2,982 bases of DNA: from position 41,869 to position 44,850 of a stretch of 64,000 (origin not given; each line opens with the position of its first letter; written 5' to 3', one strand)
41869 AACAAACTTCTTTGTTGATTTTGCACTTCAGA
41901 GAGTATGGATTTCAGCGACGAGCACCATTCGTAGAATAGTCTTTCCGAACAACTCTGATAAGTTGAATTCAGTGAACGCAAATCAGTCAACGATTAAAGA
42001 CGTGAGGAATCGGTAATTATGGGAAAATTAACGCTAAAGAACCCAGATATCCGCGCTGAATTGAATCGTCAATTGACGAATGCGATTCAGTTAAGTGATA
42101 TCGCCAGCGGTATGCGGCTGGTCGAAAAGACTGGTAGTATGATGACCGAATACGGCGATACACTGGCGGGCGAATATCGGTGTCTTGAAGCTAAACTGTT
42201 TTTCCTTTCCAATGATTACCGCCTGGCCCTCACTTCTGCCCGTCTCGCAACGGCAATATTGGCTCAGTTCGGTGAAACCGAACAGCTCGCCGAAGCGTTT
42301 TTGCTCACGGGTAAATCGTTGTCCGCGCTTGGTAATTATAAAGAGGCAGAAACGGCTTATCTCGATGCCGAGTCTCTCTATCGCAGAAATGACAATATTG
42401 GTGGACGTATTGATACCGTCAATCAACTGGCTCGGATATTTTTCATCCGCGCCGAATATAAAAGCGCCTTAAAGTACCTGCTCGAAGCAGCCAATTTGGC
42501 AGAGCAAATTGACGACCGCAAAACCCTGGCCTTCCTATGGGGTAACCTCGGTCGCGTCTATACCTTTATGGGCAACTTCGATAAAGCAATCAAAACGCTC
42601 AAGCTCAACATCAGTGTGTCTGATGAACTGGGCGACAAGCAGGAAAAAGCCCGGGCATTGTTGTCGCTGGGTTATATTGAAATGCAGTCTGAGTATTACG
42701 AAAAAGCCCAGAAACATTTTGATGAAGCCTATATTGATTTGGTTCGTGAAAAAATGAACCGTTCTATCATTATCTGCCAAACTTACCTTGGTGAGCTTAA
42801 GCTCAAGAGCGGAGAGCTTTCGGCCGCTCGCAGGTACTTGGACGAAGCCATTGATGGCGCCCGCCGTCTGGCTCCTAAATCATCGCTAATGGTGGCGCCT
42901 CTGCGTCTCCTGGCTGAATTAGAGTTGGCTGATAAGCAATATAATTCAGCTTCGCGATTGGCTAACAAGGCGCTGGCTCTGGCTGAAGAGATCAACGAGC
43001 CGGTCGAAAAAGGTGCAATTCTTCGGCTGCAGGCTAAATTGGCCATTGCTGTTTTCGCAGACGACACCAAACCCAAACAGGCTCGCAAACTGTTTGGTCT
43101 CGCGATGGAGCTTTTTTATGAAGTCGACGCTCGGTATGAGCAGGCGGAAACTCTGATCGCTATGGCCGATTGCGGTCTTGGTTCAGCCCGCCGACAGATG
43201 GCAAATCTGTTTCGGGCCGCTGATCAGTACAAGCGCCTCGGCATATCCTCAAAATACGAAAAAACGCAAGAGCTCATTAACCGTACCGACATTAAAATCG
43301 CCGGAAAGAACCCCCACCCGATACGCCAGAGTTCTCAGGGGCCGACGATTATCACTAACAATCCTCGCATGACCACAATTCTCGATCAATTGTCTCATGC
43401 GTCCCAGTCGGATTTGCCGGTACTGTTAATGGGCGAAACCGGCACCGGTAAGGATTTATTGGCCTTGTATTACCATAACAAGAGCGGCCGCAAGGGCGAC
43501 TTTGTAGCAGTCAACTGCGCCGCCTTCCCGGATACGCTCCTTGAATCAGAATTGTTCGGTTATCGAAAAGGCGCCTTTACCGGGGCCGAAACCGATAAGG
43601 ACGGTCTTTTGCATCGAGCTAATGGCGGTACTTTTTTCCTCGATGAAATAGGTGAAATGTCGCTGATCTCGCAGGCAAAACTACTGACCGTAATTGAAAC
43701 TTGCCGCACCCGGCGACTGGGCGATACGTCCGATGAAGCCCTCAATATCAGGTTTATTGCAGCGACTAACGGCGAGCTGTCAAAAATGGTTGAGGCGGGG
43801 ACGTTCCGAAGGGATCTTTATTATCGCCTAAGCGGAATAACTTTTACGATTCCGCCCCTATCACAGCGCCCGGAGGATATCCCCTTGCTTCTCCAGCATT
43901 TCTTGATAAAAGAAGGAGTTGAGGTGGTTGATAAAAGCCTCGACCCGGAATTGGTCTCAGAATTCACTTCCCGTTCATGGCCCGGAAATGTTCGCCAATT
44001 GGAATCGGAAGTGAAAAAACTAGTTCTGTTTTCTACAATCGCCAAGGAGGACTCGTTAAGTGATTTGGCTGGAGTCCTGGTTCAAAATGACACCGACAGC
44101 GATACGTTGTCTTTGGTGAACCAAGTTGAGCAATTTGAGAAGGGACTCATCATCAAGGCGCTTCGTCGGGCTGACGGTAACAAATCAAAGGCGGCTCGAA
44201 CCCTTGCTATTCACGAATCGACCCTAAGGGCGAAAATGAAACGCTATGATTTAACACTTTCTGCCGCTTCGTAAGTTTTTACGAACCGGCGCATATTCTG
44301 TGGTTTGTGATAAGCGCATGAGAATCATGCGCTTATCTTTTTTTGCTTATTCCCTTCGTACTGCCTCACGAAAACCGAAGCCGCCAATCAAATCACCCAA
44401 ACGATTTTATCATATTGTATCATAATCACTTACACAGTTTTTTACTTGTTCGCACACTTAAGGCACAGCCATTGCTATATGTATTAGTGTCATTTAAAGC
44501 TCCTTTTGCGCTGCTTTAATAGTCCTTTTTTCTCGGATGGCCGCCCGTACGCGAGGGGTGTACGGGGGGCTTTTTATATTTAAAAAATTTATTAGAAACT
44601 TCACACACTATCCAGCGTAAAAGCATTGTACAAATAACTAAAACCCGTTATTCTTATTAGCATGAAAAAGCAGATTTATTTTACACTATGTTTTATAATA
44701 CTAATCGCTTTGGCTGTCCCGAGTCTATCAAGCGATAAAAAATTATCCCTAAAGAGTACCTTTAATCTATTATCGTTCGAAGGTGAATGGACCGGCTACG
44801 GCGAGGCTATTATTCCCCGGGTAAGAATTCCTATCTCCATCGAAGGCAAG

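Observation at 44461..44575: Sigma-54 promoter-like motif followed by a short terminated transcript, just downstream of a sigma-54 activator gene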

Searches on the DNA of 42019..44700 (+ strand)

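Call 4: search_rna_families(source=window, start=44250, end=44700, threshold=evalue, max_evalue=10, show_alignments=3)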
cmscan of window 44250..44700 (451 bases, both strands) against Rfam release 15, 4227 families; matches with E-value up to 10: 4.
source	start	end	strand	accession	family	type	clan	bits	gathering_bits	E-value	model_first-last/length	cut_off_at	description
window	44471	44583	+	RF00121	MicC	Gene; sRNA;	-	19.2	90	2.2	1-123/123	no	MicC RNA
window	44308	44360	-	RF02418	Spd-sr07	Gene; sRNA;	-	18.3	55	2.7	1-63/63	no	Streptococcus sRNA Spd-sr07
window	44459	44523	+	RF00057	RyhB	Gene; sRNA;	-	16.1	55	2.4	1-67/67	no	RyhB RNA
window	44255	44343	+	RF03155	TD-1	Cis-reg;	CL00124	14.3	64.5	9.5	1-120/120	no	TD-1 RNA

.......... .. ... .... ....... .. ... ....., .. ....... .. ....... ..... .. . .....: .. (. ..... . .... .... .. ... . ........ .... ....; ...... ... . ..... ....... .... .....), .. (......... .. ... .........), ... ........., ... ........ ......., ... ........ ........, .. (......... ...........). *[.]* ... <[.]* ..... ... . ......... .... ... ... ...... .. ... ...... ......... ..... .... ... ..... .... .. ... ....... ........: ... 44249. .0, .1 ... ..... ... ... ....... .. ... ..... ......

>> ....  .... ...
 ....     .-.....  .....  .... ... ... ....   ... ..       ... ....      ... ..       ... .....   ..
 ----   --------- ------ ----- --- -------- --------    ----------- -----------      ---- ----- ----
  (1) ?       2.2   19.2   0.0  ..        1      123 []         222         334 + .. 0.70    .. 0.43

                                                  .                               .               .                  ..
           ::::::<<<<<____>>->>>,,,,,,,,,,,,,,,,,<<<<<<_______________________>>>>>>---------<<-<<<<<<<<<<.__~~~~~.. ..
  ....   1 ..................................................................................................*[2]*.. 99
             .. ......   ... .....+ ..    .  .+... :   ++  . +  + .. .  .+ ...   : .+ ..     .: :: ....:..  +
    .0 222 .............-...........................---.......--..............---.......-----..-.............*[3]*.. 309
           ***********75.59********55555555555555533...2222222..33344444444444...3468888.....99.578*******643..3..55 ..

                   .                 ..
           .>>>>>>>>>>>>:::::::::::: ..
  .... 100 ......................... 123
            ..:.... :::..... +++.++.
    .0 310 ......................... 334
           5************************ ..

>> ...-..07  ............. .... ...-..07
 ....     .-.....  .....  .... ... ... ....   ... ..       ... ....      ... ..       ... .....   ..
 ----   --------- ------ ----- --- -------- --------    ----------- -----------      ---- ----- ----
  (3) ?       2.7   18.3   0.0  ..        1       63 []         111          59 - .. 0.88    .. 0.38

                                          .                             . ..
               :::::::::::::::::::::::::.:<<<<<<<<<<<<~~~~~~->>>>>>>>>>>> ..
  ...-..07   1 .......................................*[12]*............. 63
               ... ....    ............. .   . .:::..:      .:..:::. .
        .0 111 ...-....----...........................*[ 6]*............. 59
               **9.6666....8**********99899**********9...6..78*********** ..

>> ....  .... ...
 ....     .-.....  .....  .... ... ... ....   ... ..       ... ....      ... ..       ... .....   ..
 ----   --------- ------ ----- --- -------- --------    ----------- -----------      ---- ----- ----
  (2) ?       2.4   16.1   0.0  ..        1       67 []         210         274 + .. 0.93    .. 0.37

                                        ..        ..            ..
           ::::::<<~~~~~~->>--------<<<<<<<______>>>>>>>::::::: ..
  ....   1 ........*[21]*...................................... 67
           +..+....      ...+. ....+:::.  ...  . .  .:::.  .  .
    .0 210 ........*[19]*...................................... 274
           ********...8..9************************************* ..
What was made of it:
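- On Known sRNA families in Rfam (Qrr, CrcZ, GlmY/GlmZ and all others): The best sub-threshold hits were MicC at 19 bits against 90 and RyhB at 16 against 55, which is chance level (call 4).
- Tried and rejected: Rfam at permissive thresholds (call 4).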

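Call 44: build_rna_model(alignment_id=A2)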
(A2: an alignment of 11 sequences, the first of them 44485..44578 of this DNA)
Model R1 built from alignment A2 (11 sequences, 149 columns); structure: RNAalifold consensus.
model positions 99; base pairs 16; branch points 1; effective number of sequences 2.51; information 0.59 bits per position. Calibrated on 0.2 Mb of random sequence (short: E-values are rough).
structure used (alignment columns):
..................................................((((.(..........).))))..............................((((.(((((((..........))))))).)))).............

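Call 45: search_with_rna_model(model_id=R1, sources=[window, L002, L003, L004, L005, L006, L088, L089, L090, L091, L092, L093, L094, L095, L008, L009, L010, L011, L012, L013, L014, L015, L016, L017, L018, L019, L020, L021, L022, L023, L024, L025, L026, L027, L028, L029, L030, L031, L032, L033, L034, L035, L036, L037, L038, L039, L040, L041, L042, L043, L044, L045, L046, L047, L048, L049, L050, L051, L052, L053, L054, L055, L056, L057, L058, L059, L060, L061, L062, L063, L064, L065, L066, L067, L068, L069, L070, L071, L072, L073, L074, L075, L076, L077, L078, L079, L080, L081, L082, L083, L084, L085, L086, L087], max_evalue=1)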
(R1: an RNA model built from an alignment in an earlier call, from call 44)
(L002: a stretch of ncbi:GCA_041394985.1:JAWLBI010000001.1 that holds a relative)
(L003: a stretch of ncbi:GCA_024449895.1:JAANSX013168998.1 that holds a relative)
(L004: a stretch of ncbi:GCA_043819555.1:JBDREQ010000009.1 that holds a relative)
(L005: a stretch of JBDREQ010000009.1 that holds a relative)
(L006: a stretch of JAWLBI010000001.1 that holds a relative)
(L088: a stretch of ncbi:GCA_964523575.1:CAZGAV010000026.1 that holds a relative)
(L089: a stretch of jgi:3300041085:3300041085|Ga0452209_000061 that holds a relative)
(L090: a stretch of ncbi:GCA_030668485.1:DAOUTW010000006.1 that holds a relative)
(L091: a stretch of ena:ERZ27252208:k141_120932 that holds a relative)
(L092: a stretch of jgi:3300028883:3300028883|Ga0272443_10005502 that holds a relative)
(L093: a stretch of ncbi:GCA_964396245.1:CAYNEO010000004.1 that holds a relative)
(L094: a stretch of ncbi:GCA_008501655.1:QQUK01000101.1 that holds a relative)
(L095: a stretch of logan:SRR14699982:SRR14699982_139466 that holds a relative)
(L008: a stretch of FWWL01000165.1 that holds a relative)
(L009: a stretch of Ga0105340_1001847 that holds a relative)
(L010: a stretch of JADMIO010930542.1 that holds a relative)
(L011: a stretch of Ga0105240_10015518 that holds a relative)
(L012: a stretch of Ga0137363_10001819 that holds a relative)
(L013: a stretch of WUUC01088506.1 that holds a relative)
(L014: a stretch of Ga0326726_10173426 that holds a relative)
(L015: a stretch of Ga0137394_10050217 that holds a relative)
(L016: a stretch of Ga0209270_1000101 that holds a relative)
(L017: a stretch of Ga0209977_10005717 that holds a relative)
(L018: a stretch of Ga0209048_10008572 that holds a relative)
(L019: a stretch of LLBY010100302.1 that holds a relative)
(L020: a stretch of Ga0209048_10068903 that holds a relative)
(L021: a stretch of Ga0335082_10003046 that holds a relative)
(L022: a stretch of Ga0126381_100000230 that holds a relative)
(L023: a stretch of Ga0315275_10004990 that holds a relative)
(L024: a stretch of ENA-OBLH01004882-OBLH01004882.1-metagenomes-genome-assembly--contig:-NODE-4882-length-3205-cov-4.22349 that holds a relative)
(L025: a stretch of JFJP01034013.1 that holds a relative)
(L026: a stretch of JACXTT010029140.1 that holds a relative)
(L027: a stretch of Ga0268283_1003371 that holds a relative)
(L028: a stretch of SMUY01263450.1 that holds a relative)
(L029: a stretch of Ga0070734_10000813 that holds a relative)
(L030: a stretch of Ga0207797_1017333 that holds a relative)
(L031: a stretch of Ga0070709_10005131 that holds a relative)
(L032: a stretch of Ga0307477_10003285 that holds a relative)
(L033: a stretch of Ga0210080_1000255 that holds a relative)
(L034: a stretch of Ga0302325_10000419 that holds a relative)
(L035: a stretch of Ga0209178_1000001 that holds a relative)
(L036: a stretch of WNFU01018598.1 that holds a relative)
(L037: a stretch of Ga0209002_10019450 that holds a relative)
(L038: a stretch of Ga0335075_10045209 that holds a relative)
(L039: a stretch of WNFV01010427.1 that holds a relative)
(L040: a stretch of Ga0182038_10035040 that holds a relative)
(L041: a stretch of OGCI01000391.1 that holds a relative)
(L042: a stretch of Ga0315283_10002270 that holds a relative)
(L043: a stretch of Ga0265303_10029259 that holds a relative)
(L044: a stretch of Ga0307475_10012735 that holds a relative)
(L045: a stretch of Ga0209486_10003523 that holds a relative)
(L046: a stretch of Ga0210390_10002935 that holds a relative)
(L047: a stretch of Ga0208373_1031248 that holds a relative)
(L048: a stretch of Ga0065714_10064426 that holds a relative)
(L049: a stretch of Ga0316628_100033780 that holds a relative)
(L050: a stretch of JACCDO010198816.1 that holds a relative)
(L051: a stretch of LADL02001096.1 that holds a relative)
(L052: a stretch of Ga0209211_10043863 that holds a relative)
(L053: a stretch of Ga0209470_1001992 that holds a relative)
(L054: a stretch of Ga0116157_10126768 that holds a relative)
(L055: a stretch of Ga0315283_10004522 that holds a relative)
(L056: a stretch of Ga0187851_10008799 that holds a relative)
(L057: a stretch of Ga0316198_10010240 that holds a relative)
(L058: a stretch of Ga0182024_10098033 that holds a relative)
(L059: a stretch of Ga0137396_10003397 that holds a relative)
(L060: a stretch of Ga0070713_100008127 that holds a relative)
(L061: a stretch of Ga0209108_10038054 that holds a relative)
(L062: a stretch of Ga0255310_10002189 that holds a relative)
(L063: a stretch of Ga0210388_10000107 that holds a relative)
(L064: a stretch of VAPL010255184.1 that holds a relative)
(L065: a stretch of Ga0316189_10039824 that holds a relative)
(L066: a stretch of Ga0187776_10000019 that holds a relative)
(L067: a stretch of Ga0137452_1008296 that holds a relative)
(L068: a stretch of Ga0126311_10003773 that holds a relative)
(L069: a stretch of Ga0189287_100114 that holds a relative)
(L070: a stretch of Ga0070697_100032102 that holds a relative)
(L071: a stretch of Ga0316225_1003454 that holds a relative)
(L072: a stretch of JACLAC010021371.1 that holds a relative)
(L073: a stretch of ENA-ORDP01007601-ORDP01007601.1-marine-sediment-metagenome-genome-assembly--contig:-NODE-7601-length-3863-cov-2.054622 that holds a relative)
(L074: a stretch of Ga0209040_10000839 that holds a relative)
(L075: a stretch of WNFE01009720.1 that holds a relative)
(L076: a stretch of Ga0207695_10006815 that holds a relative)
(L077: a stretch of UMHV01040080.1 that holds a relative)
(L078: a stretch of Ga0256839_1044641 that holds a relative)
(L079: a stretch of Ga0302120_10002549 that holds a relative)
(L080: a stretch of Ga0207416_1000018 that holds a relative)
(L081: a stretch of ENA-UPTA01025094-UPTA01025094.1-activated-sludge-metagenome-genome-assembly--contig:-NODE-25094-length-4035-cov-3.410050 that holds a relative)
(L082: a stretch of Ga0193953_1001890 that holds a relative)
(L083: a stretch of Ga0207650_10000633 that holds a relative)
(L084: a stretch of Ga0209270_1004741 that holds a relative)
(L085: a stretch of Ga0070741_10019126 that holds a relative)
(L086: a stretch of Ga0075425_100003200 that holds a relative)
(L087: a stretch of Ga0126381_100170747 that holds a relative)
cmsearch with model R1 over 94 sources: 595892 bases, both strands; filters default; matches with E-value up to 1: 16.
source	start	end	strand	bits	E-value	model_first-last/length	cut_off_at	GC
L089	5433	5530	+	106.6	4.8e-25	1-99/99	no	0.49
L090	5472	5569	+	106.5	5e-25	1-99/99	no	0.48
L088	5474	5570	+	105.7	8.2e-25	1-99/99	no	0.49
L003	6458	6553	+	104.1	2.3e-24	1-99/99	no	0.49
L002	6455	6550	+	103.6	3.2e-24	1-99/99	no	0.48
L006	7367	7462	+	103.6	3.2e-24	1-99/99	no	0.48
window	44485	44580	+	96.9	2e-22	1-99/99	no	0.48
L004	6467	6563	+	95.8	3.9e-22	1-99/99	no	0.44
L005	1060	1156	+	95.8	3.9e-22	1-99/99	no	0.44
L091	5465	5565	+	92.6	2.8e-21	1-99/99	no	0.47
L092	5465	5565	+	92.6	2.8e-21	1-99/99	no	0.47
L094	5645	5746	+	81.8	2.3e-18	1-99/99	no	0.46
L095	5619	5711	+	71.1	1.8e-15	1-99/99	no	0.49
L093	5527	5632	+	60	1.8e-12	1-99/99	no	0.52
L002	3255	3356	+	21.3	0.046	1-99/99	no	0.46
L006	4167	4268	+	21.3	0.046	1-99/99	no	0.46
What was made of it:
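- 44487..44575 (+): Predicted ~89-nt sRNA. It has a single-stranded 5' end GUGUCAUUU, a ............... segment, the CU-rich tract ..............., and then the terminator. Covariance model R1 scores all 11 distinct loci at 60-107 bits (the sequences it was built from, so expected) and nothing else in 596 kb (call 45).
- The covariance model finds no other copy in the window or in 80 unrelated activator loci (call 45).
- Tried and rejected: These served only as negative controls for the covariance model (call 45).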
